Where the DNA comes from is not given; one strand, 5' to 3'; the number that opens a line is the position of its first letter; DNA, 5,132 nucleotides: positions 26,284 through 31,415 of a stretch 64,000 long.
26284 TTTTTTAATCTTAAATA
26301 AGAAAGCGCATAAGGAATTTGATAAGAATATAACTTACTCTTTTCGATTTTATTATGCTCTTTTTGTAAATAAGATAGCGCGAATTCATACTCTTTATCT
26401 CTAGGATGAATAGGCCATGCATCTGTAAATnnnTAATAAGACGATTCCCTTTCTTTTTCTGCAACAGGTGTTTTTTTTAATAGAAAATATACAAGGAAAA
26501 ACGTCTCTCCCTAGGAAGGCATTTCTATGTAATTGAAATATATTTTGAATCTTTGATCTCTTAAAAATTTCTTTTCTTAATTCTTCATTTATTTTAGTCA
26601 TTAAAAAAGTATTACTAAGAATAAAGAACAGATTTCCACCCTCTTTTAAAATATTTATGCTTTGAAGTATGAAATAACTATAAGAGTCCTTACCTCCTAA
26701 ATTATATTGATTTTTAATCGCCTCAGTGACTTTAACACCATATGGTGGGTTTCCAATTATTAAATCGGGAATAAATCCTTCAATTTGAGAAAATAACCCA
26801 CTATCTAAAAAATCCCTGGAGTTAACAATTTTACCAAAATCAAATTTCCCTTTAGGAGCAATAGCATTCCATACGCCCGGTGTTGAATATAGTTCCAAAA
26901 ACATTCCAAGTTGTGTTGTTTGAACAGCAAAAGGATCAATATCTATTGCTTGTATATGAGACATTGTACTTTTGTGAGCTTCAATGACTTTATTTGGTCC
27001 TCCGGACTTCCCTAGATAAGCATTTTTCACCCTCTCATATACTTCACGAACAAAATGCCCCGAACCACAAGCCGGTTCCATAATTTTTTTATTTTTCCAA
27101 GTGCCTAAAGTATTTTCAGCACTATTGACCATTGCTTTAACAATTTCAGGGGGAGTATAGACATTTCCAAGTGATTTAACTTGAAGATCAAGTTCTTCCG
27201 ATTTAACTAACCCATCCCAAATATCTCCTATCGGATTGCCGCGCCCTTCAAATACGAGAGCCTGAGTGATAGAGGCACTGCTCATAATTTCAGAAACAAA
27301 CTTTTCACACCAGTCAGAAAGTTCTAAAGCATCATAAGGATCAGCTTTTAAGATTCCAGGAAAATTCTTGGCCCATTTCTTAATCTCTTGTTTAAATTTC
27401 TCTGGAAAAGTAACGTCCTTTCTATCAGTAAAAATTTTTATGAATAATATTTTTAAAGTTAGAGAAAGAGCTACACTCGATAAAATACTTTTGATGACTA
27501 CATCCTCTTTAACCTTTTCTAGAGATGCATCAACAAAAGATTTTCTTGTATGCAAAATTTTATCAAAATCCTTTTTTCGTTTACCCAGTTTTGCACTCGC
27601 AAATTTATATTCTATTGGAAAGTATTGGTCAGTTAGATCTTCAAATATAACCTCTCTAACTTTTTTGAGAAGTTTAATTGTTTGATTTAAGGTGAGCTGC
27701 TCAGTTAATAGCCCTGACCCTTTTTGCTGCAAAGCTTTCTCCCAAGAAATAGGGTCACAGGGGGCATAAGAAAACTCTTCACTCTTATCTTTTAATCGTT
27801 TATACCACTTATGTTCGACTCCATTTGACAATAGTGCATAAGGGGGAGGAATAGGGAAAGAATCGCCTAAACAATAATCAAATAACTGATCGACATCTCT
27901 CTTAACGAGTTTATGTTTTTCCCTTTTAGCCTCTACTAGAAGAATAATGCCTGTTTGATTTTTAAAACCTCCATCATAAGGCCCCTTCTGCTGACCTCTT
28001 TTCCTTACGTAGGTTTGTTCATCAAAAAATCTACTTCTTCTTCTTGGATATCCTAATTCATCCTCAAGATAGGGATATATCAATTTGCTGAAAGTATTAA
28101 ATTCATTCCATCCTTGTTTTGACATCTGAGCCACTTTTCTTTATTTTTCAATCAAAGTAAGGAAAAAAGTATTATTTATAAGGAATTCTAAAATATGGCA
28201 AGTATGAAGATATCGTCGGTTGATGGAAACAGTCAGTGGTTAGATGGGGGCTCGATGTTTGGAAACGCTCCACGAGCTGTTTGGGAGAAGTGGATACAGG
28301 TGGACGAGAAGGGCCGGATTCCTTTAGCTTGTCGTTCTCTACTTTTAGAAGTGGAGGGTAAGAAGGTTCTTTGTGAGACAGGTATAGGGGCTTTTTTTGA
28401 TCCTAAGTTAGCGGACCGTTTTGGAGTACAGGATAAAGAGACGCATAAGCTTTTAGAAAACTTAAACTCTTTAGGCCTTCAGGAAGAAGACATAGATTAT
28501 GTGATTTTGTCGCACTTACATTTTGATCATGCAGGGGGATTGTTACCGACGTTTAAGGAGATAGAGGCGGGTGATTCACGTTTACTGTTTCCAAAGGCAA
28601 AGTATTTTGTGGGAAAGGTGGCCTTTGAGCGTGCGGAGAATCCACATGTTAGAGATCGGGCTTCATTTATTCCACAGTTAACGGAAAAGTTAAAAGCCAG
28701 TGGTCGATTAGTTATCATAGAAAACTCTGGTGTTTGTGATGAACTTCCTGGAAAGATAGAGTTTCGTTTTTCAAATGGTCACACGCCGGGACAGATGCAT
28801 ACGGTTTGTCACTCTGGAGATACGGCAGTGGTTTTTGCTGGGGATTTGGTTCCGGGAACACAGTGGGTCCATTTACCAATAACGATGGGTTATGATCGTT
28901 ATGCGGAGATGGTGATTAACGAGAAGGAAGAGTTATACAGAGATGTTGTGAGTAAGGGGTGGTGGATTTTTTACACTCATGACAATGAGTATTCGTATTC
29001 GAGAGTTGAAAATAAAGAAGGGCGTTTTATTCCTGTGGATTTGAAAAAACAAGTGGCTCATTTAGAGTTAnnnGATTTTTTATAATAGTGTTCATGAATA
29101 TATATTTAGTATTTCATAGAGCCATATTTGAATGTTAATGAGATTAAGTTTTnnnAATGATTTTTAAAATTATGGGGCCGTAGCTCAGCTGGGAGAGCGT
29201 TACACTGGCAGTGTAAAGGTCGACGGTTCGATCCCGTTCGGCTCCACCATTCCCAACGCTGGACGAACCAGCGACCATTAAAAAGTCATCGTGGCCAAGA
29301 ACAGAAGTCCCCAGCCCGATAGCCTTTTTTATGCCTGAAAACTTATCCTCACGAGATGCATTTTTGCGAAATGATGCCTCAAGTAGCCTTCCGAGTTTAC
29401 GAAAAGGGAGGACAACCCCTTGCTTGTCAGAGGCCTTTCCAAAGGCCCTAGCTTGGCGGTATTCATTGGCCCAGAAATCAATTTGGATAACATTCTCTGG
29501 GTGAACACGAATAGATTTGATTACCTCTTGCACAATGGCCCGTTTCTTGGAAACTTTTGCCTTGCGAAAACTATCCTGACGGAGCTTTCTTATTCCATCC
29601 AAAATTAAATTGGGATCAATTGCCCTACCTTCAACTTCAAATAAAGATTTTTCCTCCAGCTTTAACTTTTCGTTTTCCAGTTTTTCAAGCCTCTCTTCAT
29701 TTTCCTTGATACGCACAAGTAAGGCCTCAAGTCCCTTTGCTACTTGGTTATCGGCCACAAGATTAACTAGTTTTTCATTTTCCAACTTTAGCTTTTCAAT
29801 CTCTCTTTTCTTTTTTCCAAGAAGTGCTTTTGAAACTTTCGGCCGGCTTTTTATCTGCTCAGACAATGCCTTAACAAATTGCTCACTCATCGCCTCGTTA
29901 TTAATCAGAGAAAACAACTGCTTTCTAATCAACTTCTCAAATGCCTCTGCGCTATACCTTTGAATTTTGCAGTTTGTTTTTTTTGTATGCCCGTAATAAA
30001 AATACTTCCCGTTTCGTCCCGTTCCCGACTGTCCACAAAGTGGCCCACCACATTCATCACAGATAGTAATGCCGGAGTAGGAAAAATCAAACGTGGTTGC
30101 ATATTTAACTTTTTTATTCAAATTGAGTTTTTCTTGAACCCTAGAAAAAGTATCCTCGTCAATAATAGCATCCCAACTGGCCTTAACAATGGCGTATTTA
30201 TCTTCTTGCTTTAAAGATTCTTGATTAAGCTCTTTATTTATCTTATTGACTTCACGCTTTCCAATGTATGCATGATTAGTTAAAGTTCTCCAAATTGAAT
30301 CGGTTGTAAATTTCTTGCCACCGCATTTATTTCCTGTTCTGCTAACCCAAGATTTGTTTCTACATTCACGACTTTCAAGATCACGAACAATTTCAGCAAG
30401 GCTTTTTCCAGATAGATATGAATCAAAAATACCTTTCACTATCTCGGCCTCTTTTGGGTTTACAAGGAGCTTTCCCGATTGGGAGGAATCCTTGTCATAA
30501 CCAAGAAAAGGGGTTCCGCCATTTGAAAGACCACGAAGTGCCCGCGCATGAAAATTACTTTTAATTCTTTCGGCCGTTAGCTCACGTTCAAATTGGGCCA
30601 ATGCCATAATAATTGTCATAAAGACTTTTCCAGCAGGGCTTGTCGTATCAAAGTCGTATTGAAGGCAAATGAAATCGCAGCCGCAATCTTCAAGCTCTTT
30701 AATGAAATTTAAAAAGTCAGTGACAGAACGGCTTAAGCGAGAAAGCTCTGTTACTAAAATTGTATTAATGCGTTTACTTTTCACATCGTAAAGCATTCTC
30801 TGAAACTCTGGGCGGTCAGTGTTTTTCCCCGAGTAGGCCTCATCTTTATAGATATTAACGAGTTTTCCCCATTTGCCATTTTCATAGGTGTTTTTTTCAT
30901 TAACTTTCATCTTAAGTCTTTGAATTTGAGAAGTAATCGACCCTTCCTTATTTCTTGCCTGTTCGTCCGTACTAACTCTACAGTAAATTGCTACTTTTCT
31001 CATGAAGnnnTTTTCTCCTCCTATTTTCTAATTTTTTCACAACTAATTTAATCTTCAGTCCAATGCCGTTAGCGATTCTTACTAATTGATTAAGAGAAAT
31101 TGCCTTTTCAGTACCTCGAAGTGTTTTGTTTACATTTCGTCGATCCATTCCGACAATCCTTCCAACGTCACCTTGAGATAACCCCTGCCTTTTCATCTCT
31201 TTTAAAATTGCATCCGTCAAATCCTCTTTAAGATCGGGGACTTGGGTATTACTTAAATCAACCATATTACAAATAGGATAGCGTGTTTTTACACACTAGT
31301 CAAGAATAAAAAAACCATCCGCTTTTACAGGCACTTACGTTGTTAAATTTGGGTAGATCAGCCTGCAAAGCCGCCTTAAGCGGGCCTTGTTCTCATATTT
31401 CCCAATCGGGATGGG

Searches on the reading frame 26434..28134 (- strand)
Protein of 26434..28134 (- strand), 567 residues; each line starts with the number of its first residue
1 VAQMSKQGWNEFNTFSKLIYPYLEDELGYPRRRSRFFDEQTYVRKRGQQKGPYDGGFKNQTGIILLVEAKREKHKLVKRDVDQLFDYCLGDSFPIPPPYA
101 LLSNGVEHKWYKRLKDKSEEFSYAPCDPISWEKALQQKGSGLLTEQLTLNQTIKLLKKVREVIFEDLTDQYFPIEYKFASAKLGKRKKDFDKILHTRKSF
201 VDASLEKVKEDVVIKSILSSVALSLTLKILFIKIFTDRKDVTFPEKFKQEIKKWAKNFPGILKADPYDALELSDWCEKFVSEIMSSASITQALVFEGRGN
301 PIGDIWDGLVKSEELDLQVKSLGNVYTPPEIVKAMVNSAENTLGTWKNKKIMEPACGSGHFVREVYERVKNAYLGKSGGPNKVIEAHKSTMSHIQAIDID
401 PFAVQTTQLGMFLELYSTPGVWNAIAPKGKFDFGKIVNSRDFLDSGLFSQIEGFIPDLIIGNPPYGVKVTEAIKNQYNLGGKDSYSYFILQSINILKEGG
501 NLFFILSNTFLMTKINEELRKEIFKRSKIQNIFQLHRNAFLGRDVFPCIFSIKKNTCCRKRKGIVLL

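Call 48: search_protein_families(library=padloc, proteins=[window:26434-28134:-], max_evalue=0.0001)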
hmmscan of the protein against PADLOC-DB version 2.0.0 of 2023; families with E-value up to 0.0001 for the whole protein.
window:26434-28134:- (567 aa): 45 families (the best 25 are shown)
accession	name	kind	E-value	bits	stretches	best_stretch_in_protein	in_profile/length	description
PDLC03338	MTase_II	-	6.7e-20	69.3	1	320-528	127-322/604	Type II methyltransferase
PDLC03248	MTase_II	-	6.4e-19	66.1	1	410-556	42-198/521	Type II methyltransferase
PDLC04134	mad2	-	1.6e-17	61.5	1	319-556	267-447/492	mads_2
PDLC03348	MTase_II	-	6.6e-17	59.3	1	320-540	218-438/727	Type II methyltransferase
PDLC03021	MTase_I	-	5.9e-16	56.4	2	457-540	274-362/491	Type I methyltransferase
PDLC03293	MTase_II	-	1.4e-15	55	2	319-371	13-61/427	Type II methyltransferase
PDLC03313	MTase_II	-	2e-15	54.4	1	307-556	11-255/563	Type II methyltransferase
PDLC03335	MTase_II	-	1.1e-14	52.1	1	319-555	76-305/607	Type II methyltransferase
PDLC03604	REase_MTase_IIG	-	2e-13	47.3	1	457-555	536-648/1011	Type IIG restriction enzyme-methyltransferase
PDLC03025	MTase_I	-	5.2e-13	46.5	1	318-385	157-219/569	Type I methyltransferase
PDLC02521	PglX|PglXI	-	5.7e-13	45.7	1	458-560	484-594/1174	PglX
PDLC03600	REase_MTase_IIG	-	2.4e-12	43.7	1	459-559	500-609/1205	Type IIG restriction enzyme-methyltransferase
PDLC03226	MTase_II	-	5.4e-12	43.1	1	313-555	7-235/579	Type II methyltransferase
PDLC03612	REase_MTase_IIG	-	4.4e-11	39.7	1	452-554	805-914/1247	Type IIG restriction enzyme-methyltransferase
PDLC03347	MTase_II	-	2.5e-10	37.7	1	453-560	90-208/488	Type II methyltransferase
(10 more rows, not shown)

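Call 107: search_protein_families(library=pfam, proteins=[window:26434-28134:-], max_evalue=0.001)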
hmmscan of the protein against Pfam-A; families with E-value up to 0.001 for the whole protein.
window:26434-28134:- (567 aa): 5 families
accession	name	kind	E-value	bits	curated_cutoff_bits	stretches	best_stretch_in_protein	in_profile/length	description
PF07669.17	Eco57I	-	2.2e-18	67.4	25.3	1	393-538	2-169/171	Eco57I restriction-modification methylase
PF02384.22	N6_Mtase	-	2.6e-16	60.3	20.4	1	303-558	7-236/311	N-6 DNA Methylase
PF13588.12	HSDR_N_2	-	9.3e-06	26.1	25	1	21-118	11-101/110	Type I restriction enzyme R protein N terminus (HSDR_N)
PF01170.24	UPF0020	-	0.00019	21.6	22.3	0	457-520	123-180/197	RMKL-like, methyltransferase domain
PF20473.4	MmeI_Mtase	-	0.00032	20.4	27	0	347-416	19-87/259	MmeI, DNA-methyltransferase domain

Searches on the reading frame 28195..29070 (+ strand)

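Call 107: search_protein_families(library=pfam, proteins=[window:28195-29070:+], max_evalue=0.001)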
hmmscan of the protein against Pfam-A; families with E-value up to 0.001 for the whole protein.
window:28195-29070:+ (292 aa): 2 families
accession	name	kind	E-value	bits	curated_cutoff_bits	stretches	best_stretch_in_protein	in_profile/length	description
PF00753.33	Lactamase_B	-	9.3e-18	65.3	22.7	1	43-243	3-180/196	Metallo-beta-lactamase superfamily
PF12706.13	Lactamase_B_2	-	7.6e-05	22.8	27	1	96-117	25-48/200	Beta-lactamase superfamily domain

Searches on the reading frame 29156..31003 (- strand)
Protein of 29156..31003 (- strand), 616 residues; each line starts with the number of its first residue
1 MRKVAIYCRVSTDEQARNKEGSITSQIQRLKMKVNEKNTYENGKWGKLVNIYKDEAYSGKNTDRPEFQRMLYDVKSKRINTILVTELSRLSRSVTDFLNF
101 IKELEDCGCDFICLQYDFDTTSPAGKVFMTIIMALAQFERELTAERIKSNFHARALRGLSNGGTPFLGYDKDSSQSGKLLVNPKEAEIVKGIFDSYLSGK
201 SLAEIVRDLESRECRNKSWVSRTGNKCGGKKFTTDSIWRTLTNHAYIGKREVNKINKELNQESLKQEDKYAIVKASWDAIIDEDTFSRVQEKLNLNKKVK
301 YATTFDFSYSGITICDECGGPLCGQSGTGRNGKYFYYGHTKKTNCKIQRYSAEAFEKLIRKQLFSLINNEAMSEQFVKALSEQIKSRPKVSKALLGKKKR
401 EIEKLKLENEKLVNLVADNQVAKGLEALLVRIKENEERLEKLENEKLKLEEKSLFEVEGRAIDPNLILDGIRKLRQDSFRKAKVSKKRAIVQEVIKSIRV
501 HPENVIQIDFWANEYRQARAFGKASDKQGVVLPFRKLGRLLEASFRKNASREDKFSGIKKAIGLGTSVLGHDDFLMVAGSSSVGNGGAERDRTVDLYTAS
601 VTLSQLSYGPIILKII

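Call 47: search_protein_families(library=pfam, proteins=[window:29156-31003:-], max_evalue=0.0001)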
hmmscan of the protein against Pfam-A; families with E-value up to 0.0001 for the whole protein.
window:29156-31003:- (616 aa): 2 families
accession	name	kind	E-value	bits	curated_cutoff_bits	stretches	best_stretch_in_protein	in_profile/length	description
PF00239.26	Resolvase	-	1.5e-36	126.1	23.3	1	4-158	1-143/145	Resolvase, N terminal domain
PF07508.19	Recombinase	-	2.4e-19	69.9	21.1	1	183-294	1-100/102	Recombinase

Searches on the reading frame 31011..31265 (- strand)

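Call 107: search_protein_families(library=pfam, proteins=[window:31011-31265:-], max_evalue=0.001)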
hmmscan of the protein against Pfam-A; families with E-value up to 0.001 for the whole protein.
window:31011-31265:- (85 aa): 3 families
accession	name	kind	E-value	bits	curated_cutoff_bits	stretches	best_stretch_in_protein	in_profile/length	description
PF13744.12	HTH_37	-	9e-11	41.9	27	1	11-77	14-80/80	Helix-turn-helix domain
PF01381.28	HTH_3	-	6.8e-06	26.5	23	1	22-72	3-52/55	Helix-turn-helix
PF13560.12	HTH_31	-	0.00033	21.3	27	1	25-70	11-56/64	Helix-turn-helix domain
